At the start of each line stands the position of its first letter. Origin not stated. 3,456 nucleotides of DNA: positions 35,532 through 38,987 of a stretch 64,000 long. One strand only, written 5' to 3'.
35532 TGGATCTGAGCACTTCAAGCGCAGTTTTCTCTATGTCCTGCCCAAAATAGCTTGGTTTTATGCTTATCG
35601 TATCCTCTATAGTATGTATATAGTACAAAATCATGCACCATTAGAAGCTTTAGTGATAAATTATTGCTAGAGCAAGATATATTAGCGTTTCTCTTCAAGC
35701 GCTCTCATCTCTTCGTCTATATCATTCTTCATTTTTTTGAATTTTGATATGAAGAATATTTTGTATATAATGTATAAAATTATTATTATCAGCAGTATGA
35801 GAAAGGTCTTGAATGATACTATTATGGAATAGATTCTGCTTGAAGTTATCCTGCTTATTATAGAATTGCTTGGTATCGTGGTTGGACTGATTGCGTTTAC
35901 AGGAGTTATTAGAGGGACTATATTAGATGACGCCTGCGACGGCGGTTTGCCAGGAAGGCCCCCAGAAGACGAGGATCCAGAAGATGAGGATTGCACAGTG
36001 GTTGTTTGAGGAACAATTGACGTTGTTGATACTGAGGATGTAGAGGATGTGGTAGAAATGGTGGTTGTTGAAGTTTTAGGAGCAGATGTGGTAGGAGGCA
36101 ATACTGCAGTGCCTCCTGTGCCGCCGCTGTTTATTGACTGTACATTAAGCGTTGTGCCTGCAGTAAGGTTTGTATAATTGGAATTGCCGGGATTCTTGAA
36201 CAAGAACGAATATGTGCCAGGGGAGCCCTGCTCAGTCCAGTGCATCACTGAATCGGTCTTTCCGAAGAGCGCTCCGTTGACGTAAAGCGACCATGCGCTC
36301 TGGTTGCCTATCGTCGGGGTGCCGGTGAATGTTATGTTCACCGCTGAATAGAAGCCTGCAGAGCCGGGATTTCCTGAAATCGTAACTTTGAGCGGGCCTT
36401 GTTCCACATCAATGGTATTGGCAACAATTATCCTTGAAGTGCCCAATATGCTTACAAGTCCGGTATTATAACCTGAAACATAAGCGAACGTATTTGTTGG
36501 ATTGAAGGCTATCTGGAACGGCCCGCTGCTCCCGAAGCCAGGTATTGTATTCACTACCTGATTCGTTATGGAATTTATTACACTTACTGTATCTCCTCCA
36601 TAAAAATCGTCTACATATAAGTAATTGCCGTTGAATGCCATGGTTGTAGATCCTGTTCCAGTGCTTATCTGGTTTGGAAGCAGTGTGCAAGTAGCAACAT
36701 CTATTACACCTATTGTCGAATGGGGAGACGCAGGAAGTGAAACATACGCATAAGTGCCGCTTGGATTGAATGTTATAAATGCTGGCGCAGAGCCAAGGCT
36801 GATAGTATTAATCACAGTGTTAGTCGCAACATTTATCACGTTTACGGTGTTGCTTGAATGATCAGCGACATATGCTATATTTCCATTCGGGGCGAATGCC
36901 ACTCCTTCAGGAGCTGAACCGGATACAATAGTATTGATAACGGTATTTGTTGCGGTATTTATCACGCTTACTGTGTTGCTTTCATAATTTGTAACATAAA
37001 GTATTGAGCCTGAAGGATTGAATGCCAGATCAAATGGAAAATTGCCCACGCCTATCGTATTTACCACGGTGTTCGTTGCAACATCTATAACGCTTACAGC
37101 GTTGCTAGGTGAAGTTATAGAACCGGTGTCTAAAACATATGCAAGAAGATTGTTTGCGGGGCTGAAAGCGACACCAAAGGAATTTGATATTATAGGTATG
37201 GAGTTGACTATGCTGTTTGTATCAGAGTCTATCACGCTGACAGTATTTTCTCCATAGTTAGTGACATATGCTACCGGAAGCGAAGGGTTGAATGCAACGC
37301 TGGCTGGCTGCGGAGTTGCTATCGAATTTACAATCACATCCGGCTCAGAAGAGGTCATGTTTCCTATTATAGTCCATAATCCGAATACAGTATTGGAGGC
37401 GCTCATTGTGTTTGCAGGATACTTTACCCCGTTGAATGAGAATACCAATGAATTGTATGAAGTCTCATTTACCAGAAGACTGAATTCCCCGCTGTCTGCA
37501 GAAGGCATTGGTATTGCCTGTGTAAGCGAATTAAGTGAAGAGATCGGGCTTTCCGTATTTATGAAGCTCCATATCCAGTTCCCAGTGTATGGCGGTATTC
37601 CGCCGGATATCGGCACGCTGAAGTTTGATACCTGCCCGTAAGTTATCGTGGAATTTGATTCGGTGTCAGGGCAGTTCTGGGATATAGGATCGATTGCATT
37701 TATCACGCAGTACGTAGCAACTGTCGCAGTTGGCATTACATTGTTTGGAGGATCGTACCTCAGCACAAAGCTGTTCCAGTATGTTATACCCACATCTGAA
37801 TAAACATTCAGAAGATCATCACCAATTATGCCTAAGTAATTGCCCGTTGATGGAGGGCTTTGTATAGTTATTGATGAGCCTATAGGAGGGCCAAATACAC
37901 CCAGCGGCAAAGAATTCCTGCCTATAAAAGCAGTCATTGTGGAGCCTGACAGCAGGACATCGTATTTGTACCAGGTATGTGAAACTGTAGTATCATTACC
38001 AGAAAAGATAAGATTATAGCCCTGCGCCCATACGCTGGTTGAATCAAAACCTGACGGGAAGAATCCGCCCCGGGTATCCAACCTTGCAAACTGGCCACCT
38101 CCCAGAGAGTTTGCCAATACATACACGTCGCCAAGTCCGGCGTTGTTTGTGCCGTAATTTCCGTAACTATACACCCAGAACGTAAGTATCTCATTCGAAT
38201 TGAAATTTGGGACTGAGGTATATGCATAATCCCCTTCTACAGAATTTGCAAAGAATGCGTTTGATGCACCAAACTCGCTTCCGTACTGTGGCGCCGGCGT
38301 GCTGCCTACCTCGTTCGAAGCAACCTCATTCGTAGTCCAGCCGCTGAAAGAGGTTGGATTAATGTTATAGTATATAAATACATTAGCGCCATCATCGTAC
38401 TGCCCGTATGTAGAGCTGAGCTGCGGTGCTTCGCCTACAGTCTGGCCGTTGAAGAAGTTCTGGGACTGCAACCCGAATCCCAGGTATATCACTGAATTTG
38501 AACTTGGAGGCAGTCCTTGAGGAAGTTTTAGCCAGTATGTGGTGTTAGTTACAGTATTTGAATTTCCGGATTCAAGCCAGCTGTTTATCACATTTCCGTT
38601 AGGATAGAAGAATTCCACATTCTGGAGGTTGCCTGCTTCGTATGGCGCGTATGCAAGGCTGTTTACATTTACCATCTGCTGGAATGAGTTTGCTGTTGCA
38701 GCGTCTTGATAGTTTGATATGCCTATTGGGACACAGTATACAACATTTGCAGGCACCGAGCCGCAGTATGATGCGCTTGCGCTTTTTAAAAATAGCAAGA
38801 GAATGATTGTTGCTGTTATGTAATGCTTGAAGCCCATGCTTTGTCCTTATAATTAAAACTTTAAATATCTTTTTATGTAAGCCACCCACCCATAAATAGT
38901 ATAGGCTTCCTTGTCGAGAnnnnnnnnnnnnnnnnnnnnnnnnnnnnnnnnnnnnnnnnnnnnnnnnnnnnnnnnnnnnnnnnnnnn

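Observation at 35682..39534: Pilin-like gene followed by a 1051-aa beta-propeller/Ig-like surface protein: candidate cell-surface attachment module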

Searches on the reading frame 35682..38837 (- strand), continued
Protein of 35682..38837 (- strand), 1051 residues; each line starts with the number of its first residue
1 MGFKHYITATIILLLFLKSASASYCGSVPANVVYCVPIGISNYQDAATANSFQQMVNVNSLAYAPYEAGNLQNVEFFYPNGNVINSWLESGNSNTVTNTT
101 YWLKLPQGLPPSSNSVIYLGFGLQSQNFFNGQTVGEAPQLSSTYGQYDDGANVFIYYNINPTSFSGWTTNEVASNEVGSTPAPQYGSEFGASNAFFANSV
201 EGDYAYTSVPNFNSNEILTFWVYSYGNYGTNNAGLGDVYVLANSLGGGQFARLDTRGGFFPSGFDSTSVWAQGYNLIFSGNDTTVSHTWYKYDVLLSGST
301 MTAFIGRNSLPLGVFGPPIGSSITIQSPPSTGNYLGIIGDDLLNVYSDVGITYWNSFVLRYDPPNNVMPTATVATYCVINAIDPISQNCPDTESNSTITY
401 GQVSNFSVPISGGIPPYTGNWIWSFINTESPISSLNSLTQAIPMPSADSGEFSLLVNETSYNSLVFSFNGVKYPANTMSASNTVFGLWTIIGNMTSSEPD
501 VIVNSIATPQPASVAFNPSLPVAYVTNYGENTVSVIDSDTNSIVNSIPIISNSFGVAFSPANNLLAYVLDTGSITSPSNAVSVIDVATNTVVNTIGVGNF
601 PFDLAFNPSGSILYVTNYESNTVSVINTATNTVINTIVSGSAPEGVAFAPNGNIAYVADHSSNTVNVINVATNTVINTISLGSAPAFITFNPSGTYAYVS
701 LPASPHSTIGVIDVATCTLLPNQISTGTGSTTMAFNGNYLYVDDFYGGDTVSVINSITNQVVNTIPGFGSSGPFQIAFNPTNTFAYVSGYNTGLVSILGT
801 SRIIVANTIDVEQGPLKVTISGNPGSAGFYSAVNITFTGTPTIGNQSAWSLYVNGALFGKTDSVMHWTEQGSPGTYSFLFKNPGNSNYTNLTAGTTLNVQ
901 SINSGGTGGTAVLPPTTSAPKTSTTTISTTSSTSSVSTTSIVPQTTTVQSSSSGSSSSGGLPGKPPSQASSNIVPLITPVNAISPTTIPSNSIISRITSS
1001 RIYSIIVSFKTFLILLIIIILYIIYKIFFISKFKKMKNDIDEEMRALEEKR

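Call 54: fold_search(model_id=the predicted structure, library=pdb)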
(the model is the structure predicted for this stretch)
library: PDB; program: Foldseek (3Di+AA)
matches with E <= 10: 1871; with E <= 0.001: 1352
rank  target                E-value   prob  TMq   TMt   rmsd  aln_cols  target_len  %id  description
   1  1l0q_A                7.5e-22  1.00  0.21  0.54   6.1       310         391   32  Tandem YVTN beta-propeller and PKD domains from an archaeal surface layer protein (released 2002-11-06)
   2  5c2v_B                3.1e-15  1.00  0.20  0.56  10.0       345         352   18  Kuenenia stuttgartiensis Hydrazine Synthase (released 2015-10-14)
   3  5yzv_B                5.5e-15  1.00  0.20  0.65   6.4       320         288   18  Biophysical and structural characterization of the thermostable WD40 domain of a prokaryotic protein, Thermomonospora  (released 2018-10-03)
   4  8g3e_A                3.1e-14  1.00  0.21  0.67  11.2       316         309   16  Crystal structure of human WDR5 in complex with (1M)-N-[(3,5-difluoro[1,1'-biphenyl]-4-yl)methyl]-6-methyl-4-oxo-1-(py (released 2023-06-28)
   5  4cy5_A                5.2e-14  1.00  0.21  0.67   6.7       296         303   16  Crystal structure of the NSL1-WDS-NSL2 complex. (released 2014-05-14)
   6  9k25_B                1.2e-13  1.00  0.18  0.55   5.7       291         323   10  Cryo-EM structure of apo-P2Y purinoceptor 2-miniGq-Nb35 complex (released 2025-06-11)
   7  8g3e_B                1.2e-13  1.00  0.21  0.66   7.0       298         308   16  Crystal structure of human WDR5 in complex with (1M)-N-[(3,5-difluoro[1,1'-biphenyl]-4-yl)methyl]-6-methyl-4-oxo-1-(py (released 2023-06-28)
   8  5yzv_D                1.3e-13  1.00  0.19  0.62   7.2       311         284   17  Biophysical and structural characterization of the thermostable WD40 domain of a prokaryotic protein, Thermomonospora  (released 2018-10-03)
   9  3ow8_B                1.4e-13  1.00  0.19  0.62   6.7       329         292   15  Crystal Structure of the WD repeat-containing protein 61 (released 2010-09-29)
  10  3ow8_C                1.6e-13  1.00  0.20  0.62   6.9       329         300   16  Crystal Structure of the WD repeat-containing protein 61 (released 2010-09-29)
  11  5yzv_A                2.1e-13  1.00  0.19  0.63   7.3       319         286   18  Biophysical and structural characterization of the thermostable WD40 domain of a prokaryotic protein, Thermomonospora  (released 2018-10-03)
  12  5nnz_A                2.1e-13  1.00  0.21  0.59   7.7       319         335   15  Crystal structure of human ODA16 (released 2017-06-07)
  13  9uk4_A                2.3e-13  1.00  0.21  0.68   6.7       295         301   15  Crystal structure of WDR5 in complex with peptide Ac-ARA-NH2 (released 2025-10-08)
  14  6byn_W                2.3e-13  1.00  0.21  0.67   6.8       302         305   16  Crystal structure of WDR5-Mb(S4) monobody complex (released 2018-07-04)
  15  6pg4                  2.6e-13  1.00  0.21  0.67   6.9       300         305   16  WDR5delta32 bound to (2-methyl-1H-imidazol-4-yl)methanol (released 2019-12-11)
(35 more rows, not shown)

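Call 59: list_cluster_members(proteins=[window:35682-38837:-, window:38920-39534:-, window:35050-35634:-, window:42713-45691:-])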
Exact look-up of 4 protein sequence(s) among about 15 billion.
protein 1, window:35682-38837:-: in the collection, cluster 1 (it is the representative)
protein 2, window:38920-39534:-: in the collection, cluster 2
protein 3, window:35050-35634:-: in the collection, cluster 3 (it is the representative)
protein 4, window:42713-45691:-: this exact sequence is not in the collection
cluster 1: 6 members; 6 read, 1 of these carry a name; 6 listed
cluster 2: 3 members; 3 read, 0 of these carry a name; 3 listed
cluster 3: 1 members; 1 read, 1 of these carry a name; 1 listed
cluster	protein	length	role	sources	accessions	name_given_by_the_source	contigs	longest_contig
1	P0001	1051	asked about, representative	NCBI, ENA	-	-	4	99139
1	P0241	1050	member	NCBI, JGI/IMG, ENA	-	YVTN family beta-propeller protein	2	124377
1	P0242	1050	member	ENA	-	-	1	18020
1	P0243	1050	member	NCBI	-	-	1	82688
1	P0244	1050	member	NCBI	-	-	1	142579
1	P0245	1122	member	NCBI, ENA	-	-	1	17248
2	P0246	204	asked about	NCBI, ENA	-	-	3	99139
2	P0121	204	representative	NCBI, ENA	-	-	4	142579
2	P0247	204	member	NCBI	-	-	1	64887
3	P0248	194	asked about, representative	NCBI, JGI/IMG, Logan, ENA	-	DNA-directed RNA polymerase subunit E'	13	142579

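Call 66: search_protein_families(library=pfam, proteins=[P0029, P0002], max_evalue=0.01)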
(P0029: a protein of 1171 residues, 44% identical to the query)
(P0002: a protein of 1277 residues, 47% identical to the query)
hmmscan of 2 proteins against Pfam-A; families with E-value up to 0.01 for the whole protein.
P0029 (1171 aa): 3 families
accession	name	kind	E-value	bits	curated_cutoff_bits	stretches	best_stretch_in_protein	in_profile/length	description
PF13385.13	Laminin_G_3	-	3.2e-14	53.8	27.6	1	715-871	1-148/151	Concanavalin A-like lectin/glucanases superfamily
PF10102.14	DUF2341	-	1.9e-05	25.5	23.4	1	282-340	3-60/84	Domain of unknown function (DUF2341)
PF06439.18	3keto-disac_hyd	-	0.00047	20.7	26.8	0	757-825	100-154/187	3-keto-disaccharide hydrolase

P0002 (1277 aa): 1 family
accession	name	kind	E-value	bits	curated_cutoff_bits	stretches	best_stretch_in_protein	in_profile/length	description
PF10102.14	DUF2341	-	3.3e-07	31.1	23.4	2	362-459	3-82/84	Domain of unknown function (DUF2341)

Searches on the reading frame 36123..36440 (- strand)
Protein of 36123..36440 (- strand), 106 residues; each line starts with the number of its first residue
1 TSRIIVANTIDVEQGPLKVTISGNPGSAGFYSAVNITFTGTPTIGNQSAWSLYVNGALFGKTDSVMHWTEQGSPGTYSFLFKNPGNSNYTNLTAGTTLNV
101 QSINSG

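Call 91: search_protein_families(library=pfam, proteins=[window:36123-36440:-], max_evalue=5)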
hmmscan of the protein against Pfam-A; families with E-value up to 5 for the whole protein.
window:36123-36440:- (106 aa): 1 family
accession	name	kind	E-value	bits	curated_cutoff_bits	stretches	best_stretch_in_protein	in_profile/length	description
PF13364.12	BetaGal_ABD2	-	0.0081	17.3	23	1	30-71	49-79/112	Beta-galactosidase second all-beta domain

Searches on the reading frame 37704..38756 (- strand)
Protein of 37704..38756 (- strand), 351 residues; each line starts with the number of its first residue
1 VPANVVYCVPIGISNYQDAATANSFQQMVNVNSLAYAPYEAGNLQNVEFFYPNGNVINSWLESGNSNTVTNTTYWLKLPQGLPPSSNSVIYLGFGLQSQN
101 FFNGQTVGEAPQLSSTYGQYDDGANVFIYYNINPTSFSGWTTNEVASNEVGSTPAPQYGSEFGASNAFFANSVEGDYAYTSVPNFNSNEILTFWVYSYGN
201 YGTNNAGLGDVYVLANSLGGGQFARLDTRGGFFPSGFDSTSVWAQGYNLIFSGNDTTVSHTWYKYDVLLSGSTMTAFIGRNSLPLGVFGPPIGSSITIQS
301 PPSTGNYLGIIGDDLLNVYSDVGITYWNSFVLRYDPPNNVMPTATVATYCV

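Call 69: search_solved_structures(query=A3, max_evalue=1, show_alignments=1)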
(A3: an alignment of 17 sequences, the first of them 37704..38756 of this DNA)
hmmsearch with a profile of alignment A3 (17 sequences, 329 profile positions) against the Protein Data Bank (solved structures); distinct sequences matched with E-value up to 1: 0.

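Call 70: search_protein_families(library=pfam, alignment_id=A3, max_evalue=0.1)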
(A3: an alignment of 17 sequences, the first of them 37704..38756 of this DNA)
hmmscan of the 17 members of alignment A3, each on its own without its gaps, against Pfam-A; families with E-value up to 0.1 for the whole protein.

A. member 1, window:37704-38756:- (351 aa): 1 family
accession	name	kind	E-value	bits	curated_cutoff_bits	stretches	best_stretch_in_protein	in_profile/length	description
PF10102.14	DUF2341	-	0.01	16.7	23.4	1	45-107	3-64/84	Domain of unknown function (DUF2341)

B. families by the number of members that match (of 17 scanned): 4 families
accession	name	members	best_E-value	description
PF10102.14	DUF2341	15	7.8e-11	Domain of unknown function (DUF2341)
PF00624.23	Flocculin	1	0.053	Flocculin repeat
PF08410.15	DUF1737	1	0.088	Domain of unknown function (DUF1737)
PF04195.17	Transposase_28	1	0.099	Putative gypsy type transposon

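Call 73: find_related_loci(query=A3, collection=metagenome_contigs, flank=6000)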
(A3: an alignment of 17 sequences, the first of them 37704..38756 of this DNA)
Query A3 (351 aa) in metagenome_contigs; peptide patterns used: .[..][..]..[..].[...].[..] (x = any residue, [..] = any of these).
600 stretches matched a pattern (row limit reached: there are more); 549 encode a relative of the query (tblastn E <= 1e-3); the best 80 are kept; 80 distinct loci.
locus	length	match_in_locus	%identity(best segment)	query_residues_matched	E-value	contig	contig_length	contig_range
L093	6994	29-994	46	1-343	1e-78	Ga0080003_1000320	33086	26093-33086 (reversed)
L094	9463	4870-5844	45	1-345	1e-76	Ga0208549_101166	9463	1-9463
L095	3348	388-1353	44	1-343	4e-77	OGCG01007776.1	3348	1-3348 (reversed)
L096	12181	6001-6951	42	9-346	2e-65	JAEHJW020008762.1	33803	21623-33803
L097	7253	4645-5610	41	5-348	2e-54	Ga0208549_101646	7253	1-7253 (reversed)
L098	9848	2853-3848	38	7-346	3e-52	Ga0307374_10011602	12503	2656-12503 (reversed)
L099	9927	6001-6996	38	7-346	1e-49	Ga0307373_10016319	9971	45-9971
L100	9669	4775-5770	38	7-346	1e-49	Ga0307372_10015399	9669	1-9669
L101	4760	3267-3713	56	2-148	3e-45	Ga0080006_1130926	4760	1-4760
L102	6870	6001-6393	62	9-140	3e-45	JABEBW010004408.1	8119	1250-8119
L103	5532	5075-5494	54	1-143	5e-43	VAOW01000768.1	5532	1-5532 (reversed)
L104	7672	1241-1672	54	1-142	9e-43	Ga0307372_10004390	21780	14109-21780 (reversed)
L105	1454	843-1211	60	5-127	2e-43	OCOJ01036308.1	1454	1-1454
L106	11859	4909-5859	36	9-345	6e-42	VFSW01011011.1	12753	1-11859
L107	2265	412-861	54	2-149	1e-41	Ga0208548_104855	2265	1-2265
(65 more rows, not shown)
